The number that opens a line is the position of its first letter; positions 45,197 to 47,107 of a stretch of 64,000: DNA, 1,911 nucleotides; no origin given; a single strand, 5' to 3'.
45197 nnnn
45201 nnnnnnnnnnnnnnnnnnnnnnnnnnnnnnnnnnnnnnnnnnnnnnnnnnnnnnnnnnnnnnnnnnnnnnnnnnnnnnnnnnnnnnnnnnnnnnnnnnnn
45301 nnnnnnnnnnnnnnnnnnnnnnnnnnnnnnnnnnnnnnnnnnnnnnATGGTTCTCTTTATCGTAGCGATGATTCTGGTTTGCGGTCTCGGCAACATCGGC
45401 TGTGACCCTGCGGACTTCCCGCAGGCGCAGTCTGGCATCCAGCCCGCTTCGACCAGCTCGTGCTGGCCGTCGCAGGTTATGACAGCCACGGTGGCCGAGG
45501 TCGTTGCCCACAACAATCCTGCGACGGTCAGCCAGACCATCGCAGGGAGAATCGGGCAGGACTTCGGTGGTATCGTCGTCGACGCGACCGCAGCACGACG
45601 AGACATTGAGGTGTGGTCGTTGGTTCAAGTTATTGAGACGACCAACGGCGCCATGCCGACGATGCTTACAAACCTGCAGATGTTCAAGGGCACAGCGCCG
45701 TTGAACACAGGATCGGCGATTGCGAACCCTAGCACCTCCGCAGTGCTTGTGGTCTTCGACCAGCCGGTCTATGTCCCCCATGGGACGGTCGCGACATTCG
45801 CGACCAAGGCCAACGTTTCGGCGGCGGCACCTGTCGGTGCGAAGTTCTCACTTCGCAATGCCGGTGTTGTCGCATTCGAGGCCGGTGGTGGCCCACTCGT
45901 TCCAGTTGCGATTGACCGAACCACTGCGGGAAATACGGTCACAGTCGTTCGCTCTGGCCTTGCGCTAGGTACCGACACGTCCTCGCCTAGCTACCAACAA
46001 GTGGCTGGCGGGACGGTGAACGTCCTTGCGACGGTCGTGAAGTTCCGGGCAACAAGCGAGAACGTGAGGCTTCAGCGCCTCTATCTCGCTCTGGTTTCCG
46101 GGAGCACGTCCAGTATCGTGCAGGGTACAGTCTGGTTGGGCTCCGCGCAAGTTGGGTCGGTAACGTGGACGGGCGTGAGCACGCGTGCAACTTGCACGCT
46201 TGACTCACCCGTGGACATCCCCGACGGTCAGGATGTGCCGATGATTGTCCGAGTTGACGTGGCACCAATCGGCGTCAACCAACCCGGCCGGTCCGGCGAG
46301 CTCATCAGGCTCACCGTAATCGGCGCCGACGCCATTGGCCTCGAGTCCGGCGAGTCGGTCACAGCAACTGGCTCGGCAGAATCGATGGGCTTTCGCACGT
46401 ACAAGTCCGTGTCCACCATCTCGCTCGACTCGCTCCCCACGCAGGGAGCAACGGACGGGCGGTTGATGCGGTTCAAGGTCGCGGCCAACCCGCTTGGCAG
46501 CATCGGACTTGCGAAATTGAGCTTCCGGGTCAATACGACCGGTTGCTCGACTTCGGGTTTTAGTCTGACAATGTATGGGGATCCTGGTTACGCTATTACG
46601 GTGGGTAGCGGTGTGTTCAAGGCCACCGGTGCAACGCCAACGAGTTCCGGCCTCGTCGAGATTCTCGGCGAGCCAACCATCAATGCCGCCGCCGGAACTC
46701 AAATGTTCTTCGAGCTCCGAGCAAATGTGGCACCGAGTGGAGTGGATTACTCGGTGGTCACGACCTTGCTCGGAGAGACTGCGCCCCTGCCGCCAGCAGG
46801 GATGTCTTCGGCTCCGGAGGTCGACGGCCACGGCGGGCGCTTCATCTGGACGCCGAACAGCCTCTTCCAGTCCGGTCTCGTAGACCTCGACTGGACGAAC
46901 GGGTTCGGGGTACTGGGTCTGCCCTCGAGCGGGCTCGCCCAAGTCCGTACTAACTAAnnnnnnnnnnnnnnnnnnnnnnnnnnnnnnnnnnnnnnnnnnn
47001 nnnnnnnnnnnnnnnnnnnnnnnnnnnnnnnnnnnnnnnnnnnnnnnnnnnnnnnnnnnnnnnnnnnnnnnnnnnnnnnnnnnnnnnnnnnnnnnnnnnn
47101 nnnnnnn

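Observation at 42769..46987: GC-rich island encoding secreted/lipoproteins, bounded by a 19-bp perfect palindrome, with twin-operator divergent promoter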

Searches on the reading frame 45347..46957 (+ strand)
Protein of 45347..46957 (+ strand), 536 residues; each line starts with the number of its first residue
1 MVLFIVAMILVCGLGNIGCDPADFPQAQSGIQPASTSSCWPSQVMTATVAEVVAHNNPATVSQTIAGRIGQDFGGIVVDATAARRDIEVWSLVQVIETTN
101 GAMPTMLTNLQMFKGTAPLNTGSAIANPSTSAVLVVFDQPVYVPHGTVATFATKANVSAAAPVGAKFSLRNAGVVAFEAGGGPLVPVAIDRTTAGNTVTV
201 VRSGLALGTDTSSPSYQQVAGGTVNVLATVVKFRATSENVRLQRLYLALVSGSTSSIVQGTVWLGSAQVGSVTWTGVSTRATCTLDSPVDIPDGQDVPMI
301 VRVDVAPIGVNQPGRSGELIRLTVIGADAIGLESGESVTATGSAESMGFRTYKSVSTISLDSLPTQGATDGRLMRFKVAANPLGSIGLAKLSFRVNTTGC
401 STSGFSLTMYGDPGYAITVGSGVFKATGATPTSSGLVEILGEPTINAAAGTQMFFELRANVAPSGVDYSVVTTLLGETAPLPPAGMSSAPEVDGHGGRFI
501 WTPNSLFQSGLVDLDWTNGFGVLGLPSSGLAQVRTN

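Call 10: search_protein_families(library=pfam, proteins=[window:45347-46957:+], max_evalue=0.01)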
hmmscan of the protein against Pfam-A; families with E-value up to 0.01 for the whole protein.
window:45347-46957:+ (536 aa): 0 families

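Call 11: find_encoding_contigs(protein=window:45347-46957:+, flank=10000, max_places=6)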
Protein window:45347-46957:+ (536 aa): 1 contig read that carries it; 1 place shown.
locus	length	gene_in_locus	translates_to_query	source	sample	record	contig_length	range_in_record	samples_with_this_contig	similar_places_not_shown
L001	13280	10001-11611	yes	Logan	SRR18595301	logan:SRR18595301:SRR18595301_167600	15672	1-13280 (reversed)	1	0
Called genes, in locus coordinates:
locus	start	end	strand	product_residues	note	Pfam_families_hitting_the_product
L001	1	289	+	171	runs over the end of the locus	-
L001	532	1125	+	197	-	PF10502:Peptidase_S26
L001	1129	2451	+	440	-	PF13393:tRNA-synt_His, PF00587:tRNA-synt_2b, PF03129:HGTP_anticodon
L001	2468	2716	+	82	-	-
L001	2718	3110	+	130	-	PF02130:YbeY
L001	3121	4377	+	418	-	PF02491:SHS2_FTSA, PF11104:PilM_2, PF14450:FtsA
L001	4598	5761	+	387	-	PF00091:Tubulin, PF12327:FtsZ_C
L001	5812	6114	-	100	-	PF00076:RRM_1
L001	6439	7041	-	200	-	-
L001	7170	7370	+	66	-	PF00313:CSD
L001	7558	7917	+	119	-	-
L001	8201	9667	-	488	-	-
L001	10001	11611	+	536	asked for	-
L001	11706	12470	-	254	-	PF01145:Band_7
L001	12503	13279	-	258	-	?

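Call 12: find_homologous_proteins(query=window:45347-46957:+, max_evalue=0.001)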
Query window:45347-46957:+ (536 aa): 3 proteins with E <= 0.001 among 8000 candidates.
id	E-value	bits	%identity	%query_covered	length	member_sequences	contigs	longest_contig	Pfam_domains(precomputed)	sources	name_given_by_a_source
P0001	0.0e+0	1153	100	100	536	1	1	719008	-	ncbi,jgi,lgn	ncbi:MAG: hypothetical protein WC764_00945 [Candidatus Paceibacterota bacterium]|jgi:hypothetical pr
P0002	4.4e-92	327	42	90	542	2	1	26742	-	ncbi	-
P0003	1.7e-31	128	32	61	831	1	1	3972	PF01471.24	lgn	-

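Call 13: find_encoding_contigs(protein=P0002, flank=10000, max_places=4)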
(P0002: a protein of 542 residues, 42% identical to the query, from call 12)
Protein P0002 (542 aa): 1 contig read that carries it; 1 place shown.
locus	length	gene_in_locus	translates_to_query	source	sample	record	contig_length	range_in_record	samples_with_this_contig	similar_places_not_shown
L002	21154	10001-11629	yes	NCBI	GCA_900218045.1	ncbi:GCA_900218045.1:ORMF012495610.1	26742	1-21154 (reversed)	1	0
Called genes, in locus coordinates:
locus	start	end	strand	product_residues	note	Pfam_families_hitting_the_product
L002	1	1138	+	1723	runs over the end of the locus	PF00754:F5_F8_type_C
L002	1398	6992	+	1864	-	PF01471:PG_binding_1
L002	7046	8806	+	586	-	-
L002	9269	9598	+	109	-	-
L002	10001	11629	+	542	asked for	-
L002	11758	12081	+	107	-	PF22600:MTPAP-like_central (weak), PF01909:NTP_transf_2, PF18765:Polbeta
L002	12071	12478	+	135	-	PF05168:HEPN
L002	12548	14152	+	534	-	-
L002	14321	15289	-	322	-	-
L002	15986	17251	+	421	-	PF00009:GTP_EFTU, PF03144:GTP_EFTU_D2, PF03143:GTP_EFTU_D3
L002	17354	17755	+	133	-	PF00338:Ribosomal_S10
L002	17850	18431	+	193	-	PF00297:Ribosomal_L3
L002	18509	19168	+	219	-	PF00573:Ribosomal_L4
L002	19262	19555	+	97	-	PF00276:Ribosomal_L23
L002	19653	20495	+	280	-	PF00181:Ribosomal_L2_N, PF03947:Ribosomal_L2_C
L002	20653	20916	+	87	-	-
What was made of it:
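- P0002 lies in a different context, next to the S10 operon (call 13).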

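Call 14: find_encoding_contigs(protein=P0003, flank=10000, max_places=4)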
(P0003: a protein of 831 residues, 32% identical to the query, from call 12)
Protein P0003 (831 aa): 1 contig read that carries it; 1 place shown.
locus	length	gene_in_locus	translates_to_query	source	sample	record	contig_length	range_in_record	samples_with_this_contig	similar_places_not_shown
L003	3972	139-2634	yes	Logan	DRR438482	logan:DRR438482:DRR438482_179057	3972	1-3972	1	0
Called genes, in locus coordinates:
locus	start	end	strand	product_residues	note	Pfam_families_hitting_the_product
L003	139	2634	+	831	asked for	PF01471:PG_binding_1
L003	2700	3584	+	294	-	PF03462:PCRF, PF00472:RF-1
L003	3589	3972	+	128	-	?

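Call 20: find_related_loci(query=A1, collection=genome_contigs, flank=10000)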
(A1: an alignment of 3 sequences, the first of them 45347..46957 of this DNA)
Query A1 (536 aa) in genome_contigs; peptide patterns used: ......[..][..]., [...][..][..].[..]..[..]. (x = any residue, [..] = any of these).
102 stretches matched a pattern; 56 encode a relative of the query (tblastn E <= 1e-3); 56 distinct loci.
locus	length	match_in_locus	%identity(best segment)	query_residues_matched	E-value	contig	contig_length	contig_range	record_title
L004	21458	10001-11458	37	65-536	6e-78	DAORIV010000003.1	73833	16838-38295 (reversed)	MAG TPA_asm: Parcubacteria group bacterium isolate AMR_MDS_5568 NODE_50_length_73833_cov_13.705170, whole genome shotgun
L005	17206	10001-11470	38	73-536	2e-75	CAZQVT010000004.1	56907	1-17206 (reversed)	MAG TPA_asm: uncultured Candidatus Saccharibacteria bacterium isolate SRP285395_co1_397 genome assembly, contig: NODE_65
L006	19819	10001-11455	37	65-536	6e-73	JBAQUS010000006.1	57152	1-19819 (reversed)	MAG: Minisyncoccia bacterium isolate MFD03283_ilm_asm_bin6 k127_185147, whole genome shotgun sequence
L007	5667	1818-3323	36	65-536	2e-72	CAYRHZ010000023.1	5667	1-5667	MAG TPA_asm: uncultured Candidatus Saccharibacteria bacterium isolate SRP286056_co1_489 genome assembly, contig: NODE_20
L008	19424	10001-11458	36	65-536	6e-76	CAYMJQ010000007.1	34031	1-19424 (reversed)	MAG TPA_asm: uncultured Candidatus Saccharibacteria bacterium isolate SRP329715_co2_189 genome assembly, contig: NODE_26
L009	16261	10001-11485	36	61-536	1e-70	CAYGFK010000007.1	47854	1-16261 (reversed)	MAG TPA_asm: uncultured Candidatus Saccharibacteria bacterium isolate ERP113451_co3_24 genome assembly, contig: NODE_338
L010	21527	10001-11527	36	65-536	6e-68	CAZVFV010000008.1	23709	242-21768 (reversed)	MAG TPA_asm: uncultured Candidatus Saccharibacteria bacterium isolate SRP128246_co1_407 genome assembly, contig: NODE_40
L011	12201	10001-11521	35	61-536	3e-66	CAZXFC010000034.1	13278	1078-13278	MAG TPA_asm: uncultured Candidatus Saccharibacteria bacterium isolate SRP269290_co1_801 genome assembly, contig: NODE_67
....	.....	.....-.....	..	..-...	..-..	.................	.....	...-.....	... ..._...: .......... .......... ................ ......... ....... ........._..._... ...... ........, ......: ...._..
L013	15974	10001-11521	35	60-536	3e-66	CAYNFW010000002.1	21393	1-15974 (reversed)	MAG TPA_asm: uncultured Candidatus Saccharibacteria bacterium isolate binchicken_co241_359 genome assembly, contig: NODE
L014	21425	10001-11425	37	65-536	6e-65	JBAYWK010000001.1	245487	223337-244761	MAG: Candidatus Paceibacterota bacterium isolate SO_2016_LW3_81 scaffold00054_LW162_2016, whole genome shotgun sequence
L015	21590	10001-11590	35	38-536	1e-64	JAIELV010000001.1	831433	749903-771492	MAG: Patescibacteria group bacterium isolate co.spades.CONCOCT.1kb_121 c_000000000001, whole genome shotgun sequence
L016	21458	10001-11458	34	79-535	3e-60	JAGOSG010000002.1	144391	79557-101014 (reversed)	MAG: Candidatus Paceibacterota bacterium isolate Gw_Eff_bin_311 Gw_Eff_105_length_144391_cov_22.881627, whole genome sho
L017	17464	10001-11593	33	35-536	1e-58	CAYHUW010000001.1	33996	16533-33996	MAG TPA_asm: uncultured Candidatus Saccharibacteria bacterium isolate ERP119705_co17_1001 genome assembly, contig: NODE_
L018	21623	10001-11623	31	35-536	3e-58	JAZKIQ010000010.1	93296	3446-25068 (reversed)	MAG: Patescibacteria group bacterium isolate ADI_DC_SW_02_SPN_11032020-bin050_1 DCSW02SPN_B050_1_000000000010, whole gen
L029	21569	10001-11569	31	58-535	6e-55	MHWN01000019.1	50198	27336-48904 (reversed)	MAG: Candidatus Zambryskibacteria bacterium RIFCSPLOWO2_02_FULL_39_26 rifcsplowo2_02_scaffold_6229, whole genome shotgun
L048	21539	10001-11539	30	52-534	6e-38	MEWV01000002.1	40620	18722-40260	MAG: Candidatus Adlerbacteria bacterium RIFCSPHIGHO2_02_FULL_54_18 rifcsphigho2_02_scaffold_1123, whole genome shotgun s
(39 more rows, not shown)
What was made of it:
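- On Horizontally acquired genomic island: All 56 genome loci are Patescibacteria (call 20).
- A scan of 185,579 species genomes gave 56 loci, all Patescibacteria (call 20).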

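Call 28: search_protein_representatives(alignment_id=A1)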
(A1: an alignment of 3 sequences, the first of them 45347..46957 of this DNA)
Query: 3 sequences, 545 profile positions. Proteins with E-value up to 0.001 (for the whole library): 1148; up to 1e-10: 768; up to 1e-30: 365. The best 150 are listed.
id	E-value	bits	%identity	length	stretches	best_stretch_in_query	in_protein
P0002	1.7e-261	885.0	-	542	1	1-545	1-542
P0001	1.5e-260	881.9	-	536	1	3-545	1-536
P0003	8.3e-230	780.4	-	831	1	3-545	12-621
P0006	5.2e-124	431.2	-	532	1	43-545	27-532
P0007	1.1e-121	423.6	-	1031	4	199-545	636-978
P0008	1.7e-118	413.0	-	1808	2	28-545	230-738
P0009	5.3e-109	381.6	-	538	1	3-545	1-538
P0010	7.5e-102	358.0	-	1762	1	198-545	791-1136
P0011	5.9e-98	345.2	-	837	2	185-545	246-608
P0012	1.6e-96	340.4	-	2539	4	203-539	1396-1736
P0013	9.0e-95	334.7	-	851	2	203-545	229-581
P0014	8.0e-94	331.5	-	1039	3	189-545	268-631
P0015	4.3e-88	312.6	-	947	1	10-545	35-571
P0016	3.4e-85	303.0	-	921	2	204-545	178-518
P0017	5.8e-84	299.0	-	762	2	185-545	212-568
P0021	9.6e-83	295.0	-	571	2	76-544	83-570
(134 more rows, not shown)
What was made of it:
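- On Paceibacteria PG_binding_1 surface-protein family: The profile search found 365 clusters at E <= 1e-30 (calls 20, 28).
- The full HMMER profile search gave 1148 clusters (call 28). There are zero non-CPR homologues for p536 among 185,579 species genomes and 1.8 billion cluster representatives (calls 20, 28).
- Tried and rejected: It missed the two informative relatives that the full HMMER search found later (call 28).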

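Call 29: list_cluster_members(proteins=[P0006, P0007, P0008, P0009, P0010, P0011, P0012, P0013, P0015, P0021])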
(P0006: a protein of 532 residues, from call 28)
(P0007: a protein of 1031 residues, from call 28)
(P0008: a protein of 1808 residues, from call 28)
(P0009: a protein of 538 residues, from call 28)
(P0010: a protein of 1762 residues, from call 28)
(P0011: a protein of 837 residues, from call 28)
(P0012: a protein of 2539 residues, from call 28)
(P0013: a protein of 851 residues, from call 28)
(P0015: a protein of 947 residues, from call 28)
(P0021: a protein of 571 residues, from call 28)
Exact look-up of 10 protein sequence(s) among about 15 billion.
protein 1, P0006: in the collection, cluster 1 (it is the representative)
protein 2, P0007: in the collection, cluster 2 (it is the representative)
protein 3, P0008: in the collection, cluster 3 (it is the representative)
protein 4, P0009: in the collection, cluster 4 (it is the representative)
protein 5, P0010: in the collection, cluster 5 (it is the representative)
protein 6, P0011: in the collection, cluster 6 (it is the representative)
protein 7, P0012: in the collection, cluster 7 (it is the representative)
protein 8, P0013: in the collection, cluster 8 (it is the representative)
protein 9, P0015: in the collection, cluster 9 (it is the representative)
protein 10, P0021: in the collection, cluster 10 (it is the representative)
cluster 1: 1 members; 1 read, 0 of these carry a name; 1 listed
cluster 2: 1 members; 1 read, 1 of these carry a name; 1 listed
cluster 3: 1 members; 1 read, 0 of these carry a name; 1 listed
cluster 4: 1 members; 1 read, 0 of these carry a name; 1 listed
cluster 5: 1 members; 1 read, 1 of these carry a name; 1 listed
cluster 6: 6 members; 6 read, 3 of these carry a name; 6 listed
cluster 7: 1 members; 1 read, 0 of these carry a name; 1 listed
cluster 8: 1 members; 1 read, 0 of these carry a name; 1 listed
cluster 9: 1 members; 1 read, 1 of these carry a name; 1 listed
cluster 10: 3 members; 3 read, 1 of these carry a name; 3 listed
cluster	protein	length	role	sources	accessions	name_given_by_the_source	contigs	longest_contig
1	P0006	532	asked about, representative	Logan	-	-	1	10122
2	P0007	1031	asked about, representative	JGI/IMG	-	hypothetical protein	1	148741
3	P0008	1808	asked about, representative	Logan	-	-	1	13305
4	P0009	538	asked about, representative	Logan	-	-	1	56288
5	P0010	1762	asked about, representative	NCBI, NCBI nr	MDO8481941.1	MAG: peptidoglycan-binding domain-containing protein [bacterium] | peptidoglycan-binding domain-containing protein [bacterium]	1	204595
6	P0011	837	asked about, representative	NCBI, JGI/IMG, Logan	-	hypothetical protein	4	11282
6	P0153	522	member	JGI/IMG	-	hypothetical protein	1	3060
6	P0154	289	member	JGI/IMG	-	hypothetical protein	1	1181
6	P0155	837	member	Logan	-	-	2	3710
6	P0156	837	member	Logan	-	-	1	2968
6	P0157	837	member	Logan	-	-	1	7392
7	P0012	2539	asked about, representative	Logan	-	-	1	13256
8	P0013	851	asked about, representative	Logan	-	-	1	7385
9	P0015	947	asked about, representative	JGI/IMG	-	hypothetical protein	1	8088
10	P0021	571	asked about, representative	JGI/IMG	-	-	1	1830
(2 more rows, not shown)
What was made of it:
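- The few that carry names are CPR or unclassified 'bacterium' (call 29).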

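Call 38: predict_structure(alignment_id=A1)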
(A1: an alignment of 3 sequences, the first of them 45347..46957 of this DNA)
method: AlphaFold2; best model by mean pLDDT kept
length: 536 residues; sequences in the alignment: 3
mean_pLDDT: 48.8   pTM: 0.37
mean pLDDT of the five models: 48.8, 48.2, 47.1, 46.7, 39.8
residues with pLDDT >= 90: 6; 70-90: 59; 50-70: 196; < 50: 275
segments of 3 or more residues with pLDDT < 50: 1-4, 12-70, 99-109, 121-130, 156-165, 192-195, 199-203, 276-278, 310-316, 333-370, 379-390, 411-444, 446-451, 475-536
pLDDT, mean of each block of 10 residues (from residue 1): 51 37 29 25 24 24 35 59 67 55 44 52 41 53 73 51 52 62 56 49 54 60 78 69 64 60 89 60 77 81 69 46 58 38 24 30 38 54 41 51 58 35 33 39 44 59 54 46 32 31 32 30 28 27
secondary structure, 60 per line:
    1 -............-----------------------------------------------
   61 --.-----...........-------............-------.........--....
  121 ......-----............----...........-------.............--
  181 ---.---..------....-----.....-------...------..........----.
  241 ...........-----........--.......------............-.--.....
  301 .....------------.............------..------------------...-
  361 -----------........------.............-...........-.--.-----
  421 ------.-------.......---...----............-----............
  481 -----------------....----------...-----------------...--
elements in order: H2-13 E69-79 E87-98 E106-114 E117-126 E132-143 E148-158 E166-178 E196-199 E205-209 E217-219 E226-235 E240-251 E257-264 E267-273 E280-291 E296-305 E318-330 E357-359 E372-379 E386-398 E400-410 E435-441 E445-447 E452-463 E469-480 E498-501 E512-514 E532-534

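Call 57: fold_search(model_id=the predicted structure, library=pdb)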
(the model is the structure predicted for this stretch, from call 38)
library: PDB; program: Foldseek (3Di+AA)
matches with E <= 10: 1364; with E <= 0.001: 30
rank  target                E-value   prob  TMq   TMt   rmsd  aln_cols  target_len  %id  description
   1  8xei_A                6.3e-06  0.99  0.15  0.10  30.1       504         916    9  Cryo-EM structure of integrin ITGAV/ITGB3 complex, conformation 1 (released 2024-12-18)
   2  4mmx_A                6.9e-06  1.00  0.16  0.10  29.1       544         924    9  Integrin AlphaVBeta3 ectodomain bound to the tenth domain of Fibronectin (released 2014-03-26)
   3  7nxd_A                7.9e-06  1.00  0.16  0.10  31.9       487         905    9  Cryo-EM structure of human integrin alpha5beta1 in the half-bent conformation (released 2021-08-25)
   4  4g1e_A                9.1e-06  0.99  0.14  0.09  27.7       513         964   10  Crystal structure of integrin alpha V beta 3 with coil-coiled tag. (released 2012-12-12)
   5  8beg_B                1.4e-05  0.97  0.14  0.12  32.8       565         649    8  Structure of Ig-like domains from PrgB (released 2022-11-30)
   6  4mmz_A                1.8e-05  0.99  0.16  0.10  28.8       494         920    9  Integrin AlphaVBeta3 ectodomain bound to an antagonistic tenth domain of Fibronectin (released 2014-03-26)
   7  8beg_A                1.9e-05  0.97  0.14  0.12  32.8       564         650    8  Structure of Ig-like domains from PrgB (released 2022-11-30)
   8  4o02_A                2.2e-05  0.99  0.16  0.10  28.6       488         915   10  AlphaVBeta3 integrin in complex with monoclonal antibody FAB fragment. (released 2014-04-02)
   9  7usl_A                2.4e-05  0.99  0.16  0.12  28.5       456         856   11  Integrin alphaM/beta2 ectodomain in complex with adenylate cyclase toxin RTX751 and M1F5 Fab (released 2022-08-17)
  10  8t2v_A                3.9e-05  0.99  0.16  0.10  28.1       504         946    9  Cryo-EM Structures of Full-length Integrin alphaIIbbeta3 in Native Lipids (released 2023-07-26)
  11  4nen_A                4.1e-05  0.98  0.15  0.09  26.3       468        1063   10  An internal ligand-bound, metastable state of a leukocyte integrin, aXb2 (released 2014-01-15)
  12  3fcs_A                5.4e-05  0.97  0.15  0.10  28.7       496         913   11  Structure of complete ectodomain of integrin aIIBb3 (released 2009-01-20)
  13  7l0o_A                6.8e-05  0.98  0.17  0.18  34.4       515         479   10  Streptococcus gordonii C123 Domain(s)-Structural and Functional Analysis (released 2021-09-08)
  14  9e8a_A                7.4e-05  0.99  0.18  0.12  29.2       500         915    9  Integrin aIIbb3 bent conformation from human platelet membrane crude preparation (released 2025-10-15)
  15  8xez_A                1.2e-04  0.93  0.15  0.09  39.7       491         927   10  Cryo-EM structure of integrin ITGAV/ITGB3 complex, conformation 5 (released 2024-12-18)
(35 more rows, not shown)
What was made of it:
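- The model confidence is low (calls 38, 57).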
